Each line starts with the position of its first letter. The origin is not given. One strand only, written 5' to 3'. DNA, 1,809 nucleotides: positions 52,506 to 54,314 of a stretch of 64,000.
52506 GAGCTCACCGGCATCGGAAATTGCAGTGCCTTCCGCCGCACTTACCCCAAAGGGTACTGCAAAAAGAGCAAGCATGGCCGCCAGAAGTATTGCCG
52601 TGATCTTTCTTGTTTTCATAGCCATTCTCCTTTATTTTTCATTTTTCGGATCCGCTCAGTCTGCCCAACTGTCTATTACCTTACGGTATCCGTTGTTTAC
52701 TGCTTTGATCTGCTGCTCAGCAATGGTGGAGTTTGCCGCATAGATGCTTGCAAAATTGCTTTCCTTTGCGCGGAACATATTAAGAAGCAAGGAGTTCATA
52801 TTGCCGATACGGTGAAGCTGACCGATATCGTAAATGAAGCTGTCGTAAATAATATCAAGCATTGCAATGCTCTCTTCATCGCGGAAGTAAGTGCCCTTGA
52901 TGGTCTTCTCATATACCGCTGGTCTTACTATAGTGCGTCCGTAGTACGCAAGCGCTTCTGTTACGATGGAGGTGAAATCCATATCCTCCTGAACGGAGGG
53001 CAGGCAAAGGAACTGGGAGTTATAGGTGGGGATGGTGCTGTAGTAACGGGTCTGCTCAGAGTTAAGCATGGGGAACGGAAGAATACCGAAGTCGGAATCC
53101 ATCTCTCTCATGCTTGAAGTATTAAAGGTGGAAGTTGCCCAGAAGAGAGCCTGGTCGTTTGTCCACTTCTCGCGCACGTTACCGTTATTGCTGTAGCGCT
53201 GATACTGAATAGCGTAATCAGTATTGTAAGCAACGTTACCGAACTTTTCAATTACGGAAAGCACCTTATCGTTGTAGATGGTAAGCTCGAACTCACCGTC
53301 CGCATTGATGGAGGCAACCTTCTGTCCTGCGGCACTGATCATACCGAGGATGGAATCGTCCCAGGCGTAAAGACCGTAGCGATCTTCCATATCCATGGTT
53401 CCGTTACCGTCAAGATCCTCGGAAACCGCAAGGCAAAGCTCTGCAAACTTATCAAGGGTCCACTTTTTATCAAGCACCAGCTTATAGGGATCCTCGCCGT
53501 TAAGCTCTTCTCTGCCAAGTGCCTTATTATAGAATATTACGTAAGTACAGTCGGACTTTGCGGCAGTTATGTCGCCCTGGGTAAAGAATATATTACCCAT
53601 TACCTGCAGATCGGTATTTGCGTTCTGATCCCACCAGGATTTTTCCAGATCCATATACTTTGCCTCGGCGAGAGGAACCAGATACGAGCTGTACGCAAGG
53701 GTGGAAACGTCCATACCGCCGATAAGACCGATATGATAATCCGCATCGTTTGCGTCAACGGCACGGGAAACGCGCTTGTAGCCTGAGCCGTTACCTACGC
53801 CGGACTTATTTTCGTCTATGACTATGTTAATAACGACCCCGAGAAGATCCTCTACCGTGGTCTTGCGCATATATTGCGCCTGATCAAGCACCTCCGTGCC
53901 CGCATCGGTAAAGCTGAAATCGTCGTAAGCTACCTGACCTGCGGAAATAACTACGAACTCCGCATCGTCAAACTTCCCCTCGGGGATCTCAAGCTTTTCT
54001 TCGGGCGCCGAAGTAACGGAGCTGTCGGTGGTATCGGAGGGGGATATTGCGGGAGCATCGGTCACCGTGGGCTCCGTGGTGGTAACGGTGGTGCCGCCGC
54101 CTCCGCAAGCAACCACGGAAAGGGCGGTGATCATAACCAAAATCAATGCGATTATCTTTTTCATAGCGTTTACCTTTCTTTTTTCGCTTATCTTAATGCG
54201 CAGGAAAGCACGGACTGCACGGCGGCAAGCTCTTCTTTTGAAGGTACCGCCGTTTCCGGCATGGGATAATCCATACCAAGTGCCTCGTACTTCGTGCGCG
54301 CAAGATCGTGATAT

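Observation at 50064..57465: Five-gene operon joining a glycyl-radical enzyme system to an orphan SBP, a GLUG surface protein and an SDR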

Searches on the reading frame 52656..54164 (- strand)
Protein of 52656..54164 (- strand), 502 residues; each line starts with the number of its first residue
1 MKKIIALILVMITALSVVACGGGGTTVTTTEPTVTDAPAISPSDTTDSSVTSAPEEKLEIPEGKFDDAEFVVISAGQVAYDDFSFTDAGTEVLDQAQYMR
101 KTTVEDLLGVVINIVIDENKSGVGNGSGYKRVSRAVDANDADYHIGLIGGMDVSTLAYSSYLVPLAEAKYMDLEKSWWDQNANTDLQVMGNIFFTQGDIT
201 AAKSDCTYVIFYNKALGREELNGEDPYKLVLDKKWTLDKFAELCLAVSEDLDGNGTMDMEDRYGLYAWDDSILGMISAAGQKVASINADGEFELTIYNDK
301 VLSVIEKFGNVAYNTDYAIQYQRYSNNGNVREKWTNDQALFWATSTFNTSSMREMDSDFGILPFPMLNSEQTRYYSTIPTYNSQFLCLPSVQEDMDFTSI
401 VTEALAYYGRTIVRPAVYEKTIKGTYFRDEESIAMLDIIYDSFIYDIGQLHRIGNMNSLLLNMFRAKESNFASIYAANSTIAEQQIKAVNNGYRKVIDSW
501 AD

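Call 6: search_protein_families(library=pfam, proteins=[window:52656-54164:-], max_evalue=0.01)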
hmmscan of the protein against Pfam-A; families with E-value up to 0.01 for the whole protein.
window:52656-54164:- (502 aa): 0 families

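Call 7: search_protein_families(library=ncbifam, proteins=[window:52656-54164:-], max_evalue=0.01)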
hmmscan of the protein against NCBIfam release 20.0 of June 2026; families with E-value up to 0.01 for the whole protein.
window:52656-54164:- (502 aa): 1 family
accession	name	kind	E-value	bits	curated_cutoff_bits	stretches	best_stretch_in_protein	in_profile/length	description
NF050142.1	PG1828_fam_lipo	equivalog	0.0014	19.3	50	1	1-48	1-57/59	PG1828 family lipoprotein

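Call 8: search_protein_families(library=pfam, proteins=[window:52656-54164:-], max_evalue=10)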
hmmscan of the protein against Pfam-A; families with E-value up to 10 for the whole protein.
window:52656-54164:- (502 aa): 2 families
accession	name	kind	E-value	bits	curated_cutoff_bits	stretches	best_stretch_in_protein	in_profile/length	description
PF01547.30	SBP_bac_1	-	0.021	15.2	26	1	122-341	30-225/307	Bacterial extracellular solute-binding protein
PF21827.1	New_glue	-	1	9.6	31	1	1-51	1-54/94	New glue protein family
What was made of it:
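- On ABC-transporter solute-binding protein, family 1 (PF01547): The window protein scores 15.2 bits (E 0.021) against a cut-off of 26 (call 8).
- Checked: 'SBP': the window protein itself scores below the Pfam threshold (SBP_bac_1, E=0.021; call 8).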

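Call 19: search_solved_structures(query=window:52656-54164:-, max_evalue=1, show_alignments=1)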
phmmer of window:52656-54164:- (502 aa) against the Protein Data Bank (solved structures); distinct sequences matched with E-value up to 1: 2.
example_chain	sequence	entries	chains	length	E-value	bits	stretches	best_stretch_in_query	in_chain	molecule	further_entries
6agi_A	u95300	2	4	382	0.42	12.8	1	173-230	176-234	Calcium uptake protein 3, mitochondrial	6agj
4v1d_E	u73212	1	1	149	0.73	12.1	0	253-295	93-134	SINGLE CHAIN ANTIBODY FRAGMENT RU1, LIGHT CHAIN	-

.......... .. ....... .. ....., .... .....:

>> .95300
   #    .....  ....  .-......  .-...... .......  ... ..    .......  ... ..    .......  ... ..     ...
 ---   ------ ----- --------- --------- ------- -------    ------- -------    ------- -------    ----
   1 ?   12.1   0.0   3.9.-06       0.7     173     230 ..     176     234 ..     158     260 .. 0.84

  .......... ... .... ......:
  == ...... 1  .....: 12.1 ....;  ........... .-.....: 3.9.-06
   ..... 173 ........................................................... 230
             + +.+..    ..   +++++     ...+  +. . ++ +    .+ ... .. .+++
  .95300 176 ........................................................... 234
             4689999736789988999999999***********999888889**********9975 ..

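Call 32: find_homologous_proteins(query=window:52656-54164:-, max_evalue=0.00001)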
Query window:52656-54164:- (502 aa): 209 proteins with E <= 0.00001 among 8000 candidates; the best 120 are listed.
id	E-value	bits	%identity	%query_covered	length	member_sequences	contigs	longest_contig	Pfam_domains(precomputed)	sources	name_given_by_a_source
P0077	0.0e+0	1125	100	100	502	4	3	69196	-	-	-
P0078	7.5e-276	934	82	100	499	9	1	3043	-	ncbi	-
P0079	8.2e-232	789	73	91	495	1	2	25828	-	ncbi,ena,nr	ncbi:MAG: hypothetical protein IJR89_08505 [Clostridia bacterium]|nr:hypothetical protein [Clostridi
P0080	5.8e-231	786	72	92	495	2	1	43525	-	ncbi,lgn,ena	-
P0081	2.9e-223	760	68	93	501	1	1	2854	-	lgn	-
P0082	7.1e-213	726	65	99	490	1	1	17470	-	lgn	-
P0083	3.5e-205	701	63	100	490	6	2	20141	-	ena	-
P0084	2.2e-199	682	60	100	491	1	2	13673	PF01547.31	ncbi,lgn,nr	ncbi:MAG: hypothetical protein SPJ23_05445 [Eubacteriales bacterium]|nr:hypothetical protein [Eubact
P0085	3.4e-155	536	50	100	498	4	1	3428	-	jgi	-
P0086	3.4e-152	526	50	100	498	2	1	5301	-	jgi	-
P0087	1.4e-150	521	47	100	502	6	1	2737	-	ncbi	-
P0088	3.8e-147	509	49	99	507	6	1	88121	-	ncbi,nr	ncbi:MAG: extracellular solute-binding protein [Ruminococcaceae bacterium]|nr:extracellular solute-b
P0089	6.7e-145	502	46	99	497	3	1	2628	-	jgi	-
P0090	5.4e-144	499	48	99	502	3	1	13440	-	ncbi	-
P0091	1.1e-140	488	46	100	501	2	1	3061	-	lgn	-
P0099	1.5e-133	464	43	99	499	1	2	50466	PF01547.31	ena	-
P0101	2.2e-133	464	45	94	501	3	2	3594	PF01547.31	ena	-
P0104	1.1e-132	462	43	100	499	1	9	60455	PF01547.31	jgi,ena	-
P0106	8.5e-131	455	47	93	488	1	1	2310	PF01547.31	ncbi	-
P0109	1.5e-129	451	44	100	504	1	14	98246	PF01547.31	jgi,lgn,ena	-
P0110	2.4e-129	451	44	100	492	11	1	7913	PF01547.31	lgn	-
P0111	5.0e-129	450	44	100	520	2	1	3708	PF01547.31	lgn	-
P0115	8.9e-128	445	43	100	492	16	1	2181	PF01547.31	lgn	-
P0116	1.1e-127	445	44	100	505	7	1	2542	PF01547.31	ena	-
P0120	6.5e-126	439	45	93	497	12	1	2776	PF01547.31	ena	-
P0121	1.3e-125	438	44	99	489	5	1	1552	PF01547.31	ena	-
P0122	1.5e-125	438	44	99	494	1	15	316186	PF01547.31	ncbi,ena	-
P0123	1.6e-125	438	44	100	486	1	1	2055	PF01547.31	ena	-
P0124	1.9e-125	438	44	99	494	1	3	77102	PF01547.31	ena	-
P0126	2.6e-125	437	44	99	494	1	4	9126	PF01547.31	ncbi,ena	-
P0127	2.6e-125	437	44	99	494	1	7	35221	PF01547.31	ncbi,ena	-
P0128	4.7e-125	436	44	100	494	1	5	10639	PF01547.31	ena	-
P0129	4.9e-125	436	46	91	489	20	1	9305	PF01547.31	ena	-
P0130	8.8e-125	436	44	99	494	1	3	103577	PF01547.31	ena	-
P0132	1.6e-124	435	44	99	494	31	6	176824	PF01547.31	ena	-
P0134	2.3e-124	434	44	99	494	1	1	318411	PF01547.31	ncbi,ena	-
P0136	2.5e-124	434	43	100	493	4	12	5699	PF01547.31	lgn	-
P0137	3.6e-124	434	43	100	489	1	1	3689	PF01547.31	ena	-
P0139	1.5e-123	432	44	99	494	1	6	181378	PF01547.31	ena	-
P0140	4.6e-123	430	44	99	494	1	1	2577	PF01547.31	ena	-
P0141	4.2e-122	427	43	98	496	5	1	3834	PF01547.31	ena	-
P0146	4.7e-121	423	43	99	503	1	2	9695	PF01547.31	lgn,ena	-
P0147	2.3e-120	421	46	89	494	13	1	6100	PF01547.31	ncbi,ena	-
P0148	4.3e-120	420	56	68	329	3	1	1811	PF01547.31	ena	-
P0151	4.9e-119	417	42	100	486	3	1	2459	PF01547.31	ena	-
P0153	9.7e-119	416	42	100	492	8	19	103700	PF01547.31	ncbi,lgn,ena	-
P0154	1.2e-118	415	43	100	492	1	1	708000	PF01547.31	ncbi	-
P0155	1.3e-118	415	42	98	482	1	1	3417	PF01547.31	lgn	-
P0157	5.6e-118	413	41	99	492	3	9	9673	PF01547.31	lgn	-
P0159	7.2e-118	413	42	100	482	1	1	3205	PF01547.31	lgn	-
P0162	1.2e-116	409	44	88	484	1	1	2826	PF01547.31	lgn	-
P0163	4.1e-116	407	41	100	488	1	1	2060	PF01547.31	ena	-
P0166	1.5e-115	405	41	100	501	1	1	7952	PF01547.31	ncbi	-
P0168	4.7e-114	400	43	89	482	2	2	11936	PF01547.31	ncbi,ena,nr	ncbi:MAG: extracellular solute-binding protein [Clostridia bacterium]|nr:extracellular solute-bindin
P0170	8.5e-112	393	42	100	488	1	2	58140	PF01547.31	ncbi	-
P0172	1.6e-110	389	41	100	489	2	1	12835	PF01547.31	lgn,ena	-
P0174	4.3e-110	387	40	94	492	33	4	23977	PF01547.31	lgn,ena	-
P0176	2.0e-108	382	41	100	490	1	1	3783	PF01547.31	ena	-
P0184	6.2e-105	370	46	75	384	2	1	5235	PF01547.31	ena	-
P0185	9.4e-102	360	41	100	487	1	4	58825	PF01547.31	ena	-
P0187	1.1e-97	346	37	99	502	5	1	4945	PF01547.31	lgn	-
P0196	2.5e-90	322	38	93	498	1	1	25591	PF01547.31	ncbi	-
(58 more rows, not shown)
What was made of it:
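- On ABC-transporter solute-binding protein, family 1 (PF01547): Many homologs with 37-60% identity carry precomputed PF01547 hits (call 32).
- Checked: Many homologs carry PF01547 (call 32).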

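Call 46: find_encoding_contigs(protein=P0154, flank=8000, max_places=1)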
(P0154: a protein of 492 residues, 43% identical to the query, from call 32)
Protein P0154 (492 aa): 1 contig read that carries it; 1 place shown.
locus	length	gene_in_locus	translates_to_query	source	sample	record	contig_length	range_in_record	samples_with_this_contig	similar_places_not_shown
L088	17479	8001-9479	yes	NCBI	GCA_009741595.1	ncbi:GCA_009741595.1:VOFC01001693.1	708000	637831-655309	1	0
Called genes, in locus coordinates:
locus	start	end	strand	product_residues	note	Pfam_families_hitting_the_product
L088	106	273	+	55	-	PF00269:SASP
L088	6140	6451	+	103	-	PF00892:EamA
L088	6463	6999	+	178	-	PF00892:EamA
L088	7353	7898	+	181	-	PF13420:Acetyltransf_4, PF00583:Acetyltransf_1, PF13673:Acetyltransf_10 (weak), PF13508:Acetyltransf_7, PF08445:FR47 (faint)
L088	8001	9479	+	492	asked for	PF01547:SBP_bac_1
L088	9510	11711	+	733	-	PF04616:Glyco_hydro_43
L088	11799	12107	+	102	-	-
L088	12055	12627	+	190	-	PF03591:AzlC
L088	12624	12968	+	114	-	PF05437:AzlD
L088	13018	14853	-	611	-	PF00004:AAA (weak), PF17871:AAA_lid_9, PF02151:UVR (weak), PF00158:Sigma54_activat (weak), PF00004:AAA, PF07724:AAA_2, PF07728:AAA_5, PF10431:ClpB_D2-small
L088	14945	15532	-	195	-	PF02861:Clp_N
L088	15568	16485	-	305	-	PF00217:ATP-gua_Ptrans, PF27454:McsB_C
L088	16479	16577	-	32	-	-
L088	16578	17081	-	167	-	PF02151:UVR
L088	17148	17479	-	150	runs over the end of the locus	PF05848:CtsR, PF17727:CtsR_C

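Call 47: find_encoding_contigs(protein=P0134, flank=8000, max_places=1)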
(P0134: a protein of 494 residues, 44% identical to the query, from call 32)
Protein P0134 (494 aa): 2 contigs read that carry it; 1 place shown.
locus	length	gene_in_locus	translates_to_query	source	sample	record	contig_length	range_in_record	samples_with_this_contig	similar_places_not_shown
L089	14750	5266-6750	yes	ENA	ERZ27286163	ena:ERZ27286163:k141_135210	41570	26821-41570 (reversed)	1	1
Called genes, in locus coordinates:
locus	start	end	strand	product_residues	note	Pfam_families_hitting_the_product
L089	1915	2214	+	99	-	PF01035:DNA_binding_1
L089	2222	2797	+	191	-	PF13420:Acetyltransf_4, PF00583:Acetyltransf_1, PF13673:Acetyltransf_10 (weak), PF13508:Acetyltransf_7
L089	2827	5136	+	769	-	PF04616:Glyco_hydro_43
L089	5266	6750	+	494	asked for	PF01547:SBP_bac_1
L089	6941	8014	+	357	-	PF01636:APH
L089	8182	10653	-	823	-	PF02861:Clp_N, PF02861:Clp_N, PF00004:AAA, PF17871:AAA_lid_9, PF00004:AAA, PF07724:AAA_2, PF07728:AAA_5, PF10431:ClpB_D2-small, +8 more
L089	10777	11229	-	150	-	PF05848:CtsR, PF17727:CtsR_C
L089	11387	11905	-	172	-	PF01471:PG_binding_1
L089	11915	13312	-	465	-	PF08486:SpoIID (faint), PF09374:PG_binding_3 (faint), PF01471:PG_binding_1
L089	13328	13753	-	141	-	-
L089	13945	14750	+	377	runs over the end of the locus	PF13793:Pribosyltran_N, PF00156:Pribosyltran, PF14681:UPRTase (faint), PF14572:Pribosyl_synth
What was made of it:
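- LIPO plus GH43 pairs also exist without any GRE (calls 46, 47). LIPO plus GH43 pairs occur without a GRE (calls 46, 47).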

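Call 48: predict_structure(alignment_id=A2)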
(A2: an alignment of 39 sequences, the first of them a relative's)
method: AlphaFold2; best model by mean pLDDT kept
length: 502 residues; sequences in the alignment: 39
mean_pLDDT: 86.5   pTM: 0.83
mean pLDDT of the five models: 86.5, 86.5, 86.3, 86.1, 84.7
residues with pLDDT >= 90: 352; 70-90: 84; 50-70: 23; < 50: 43
segments of 3 or more residues with pLDDT < 50: 1-3, 13-52
pLDDT, mean of each block of 10 residues (from residue 1): 60 45 27 26 31 75 94 93 91 94 98 92 81 94 94 95 97 96 95 95 88 92 93 97 96 92 95 95 96 97 97 95 80 92 90 81 95 88 92 96 98 89 63 88 93 93 94 97 98 94 78
secondary structure, 60 per line:
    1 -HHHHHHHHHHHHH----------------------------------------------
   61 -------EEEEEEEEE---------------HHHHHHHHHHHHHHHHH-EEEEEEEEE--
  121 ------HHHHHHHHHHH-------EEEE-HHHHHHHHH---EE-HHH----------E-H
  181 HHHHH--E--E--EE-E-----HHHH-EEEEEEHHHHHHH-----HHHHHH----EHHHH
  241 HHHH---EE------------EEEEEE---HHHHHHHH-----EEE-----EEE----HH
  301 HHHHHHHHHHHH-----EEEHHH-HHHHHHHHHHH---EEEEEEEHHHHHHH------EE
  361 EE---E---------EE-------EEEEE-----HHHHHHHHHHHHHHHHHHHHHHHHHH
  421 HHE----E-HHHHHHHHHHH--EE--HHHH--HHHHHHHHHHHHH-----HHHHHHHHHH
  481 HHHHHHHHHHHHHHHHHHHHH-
elements in order: H2-14 E68-76 H92-108 E110-118 H127-137 E145-148 H150-158 H180-185 H203-206 E208-213 H214-220 H226-231 H237-244 E262-267 H271-278 E284-286 E292-294 H299-312 E318-320 H325-335 E339-345 H346-352 E359-362 E385-389 H395-422 H430-440 H447-450 H453-465 H471-501

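Call 52: fold_search(model_id=the predicted structure, library=pdb)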
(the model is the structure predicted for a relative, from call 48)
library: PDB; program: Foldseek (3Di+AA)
matches with E <= 10: 1117; with E <= 0.001: 868
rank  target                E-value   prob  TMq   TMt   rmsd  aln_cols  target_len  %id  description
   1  6rjy_A                7.1e-14  1.00  0.53  0.62   6.0       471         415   14  The crystal structure of AbnE, an arabino-oligosaccharide binding protein, in complex with arabinobiose (released 2020-04-15)
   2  7c14_A                5.4e-13  1.00  0.50  0.60   8.7       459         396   12  Crystal structure of a dinucleotide-binding protein (Q274A) of ABC transporter endogenously bound to uridylyl-3'-5'-ph (released 2021-03-10)
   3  6dtq_A                1.5e-12  1.00  0.47  0.57   6.6       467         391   12  Maltose bound T. maritima MalE3 (released 2018-09-19)
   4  7c14_B                2.1e-12  1.00  0.50  0.61   8.8       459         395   12  Crystal structure of a dinucleotide-binding protein (Q274A) of ABC transporter endogenously bound to uridylyl-3'-5'-ph (released 2021-03-10)
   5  1eu8_A                3.1e-12  1.00  0.49  0.58   6.9       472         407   11  STRUCTURE OF TREHALOSE MALTOSE BINDING PROTEIN FROM THERMOCOCCUS LITORALIS (released 2001-03-14)
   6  5f7v_A                3.9e-12  1.00  0.51  0.63   7.3       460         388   11  ABC substrate-binding protein Lmo0181 from Listeria monocytogenes in complex with cycloalternan (released 2016-09-07)
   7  6jal                  4.2e-12  1.00  0.52  0.61   7.0       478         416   12  Crystal structure of ABC transporter alpha-glycoside-binding mutant protein R356A in ligand free form (released 2019-10-30)
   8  7vfr_A                7.3e-12  1.00  0.53  0.65   5.5       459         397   11  GltA N83K mutant from Bifidobacterium infantis JCM 1222 complexed with lacto-N-tetraose (released 2022-09-14)
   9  7c0y_A                7.7e-12  1.00  0.48  0.59   8.9       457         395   12  Crystal structure of a dinucleotide-binding protein (Y246A) of ABC transporter endogenously bound to uridylyl-3'-5'-ph (released 2021-03-10)
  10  6ffl_A                8.7e-12  1.00  0.52  0.65   6.0       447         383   13  Maltose/maltodextrin-binding domain MalE from Bdellovibrio bacteriovorus bound to maltotriose (released 2018-01-24)
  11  7c0v_B                9.2e-12  1.00  0.54  0.66   6.3       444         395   12  Crystal structure of a dinucleotide-binding protein (Y224A) of ABC transporter endogenously bound to uridylyl-3'-5'-ph (released 2021-03-10)
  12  7c16_A                1.1e-11  1.00  0.51  0.62   8.5       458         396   11  Crystal structure of a dinucleotide-binding protein (Y224A/Y246A) of ABC transporter endogenously bound to uridylyl-3' (released 2021-03-10)
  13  5ci5_A                1.7e-11  1.00  0.45  0.55   8.4       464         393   14  Crystal Structure of an ABC transporter Solute Binding Protein from Thermotoga Lettingae TMO (Tlet_1705, TARGET EFI-51 (released 2015-07-22)
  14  3iot_A                2.1e-11  1.00  0.52  0.64   7.0       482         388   10  Huntingtin amino-terminal region with 17 Gln residues - crystal C92-b (released 2009-09-29)
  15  7vfq_B                2.3e-11  1.00  0.55  0.67   5.3       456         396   11  Wild type GltA from Bifidobacterium infantis JCM 1222 complexed with lacto-N-tetraose (released 2022-09-14)
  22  6lcf_A                3.6e-11  1.00  0.49  0.58   7.6       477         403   13  Crystal Structure of beta-L-arabinobiose binding protein - native (released 2020-04-22)
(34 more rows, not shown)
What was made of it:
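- On ABC-transporter solute-binding protein, family 1 (PF01547): Foldseek gives probability 1.00 to AbnE, MalE, GltA, GL-BP and others, with E down to 7e-14 (calls 48, 52).
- Closest known: Arabinan utilisation system of Geobacillus stearothermophilus. Same: The LIPO model's best structural match is AbnE (6rjy; call 52).
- Checked: Its AlphaFold model (pLDDT 86.5) matches sugar-binding ABC SBPs, with AbnE on top at E 7e-14 (calls 48, 52).
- LIPO fold: calls 48, 52. The margin of AbnE over other sugar SBPs in the fold search is small (call 52). The LIPO fold search also retrieves a beta-L-arabinobiose-binding protein, 6lcf (call 52).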

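Call 84: search_protein_families(library=pfam, proteins=[L088:9510-11711:+], max_evalue=0.001)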
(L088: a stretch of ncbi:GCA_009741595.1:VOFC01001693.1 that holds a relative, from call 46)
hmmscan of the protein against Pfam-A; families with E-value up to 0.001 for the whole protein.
L088:9510-11711:+ (733 aa): 1 family
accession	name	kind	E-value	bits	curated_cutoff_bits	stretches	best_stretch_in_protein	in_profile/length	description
PF04616.20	Glyco_hydro_43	-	1.2e-38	133.5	32.2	1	393-671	1-286/288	Glycosyl hydrolases family 43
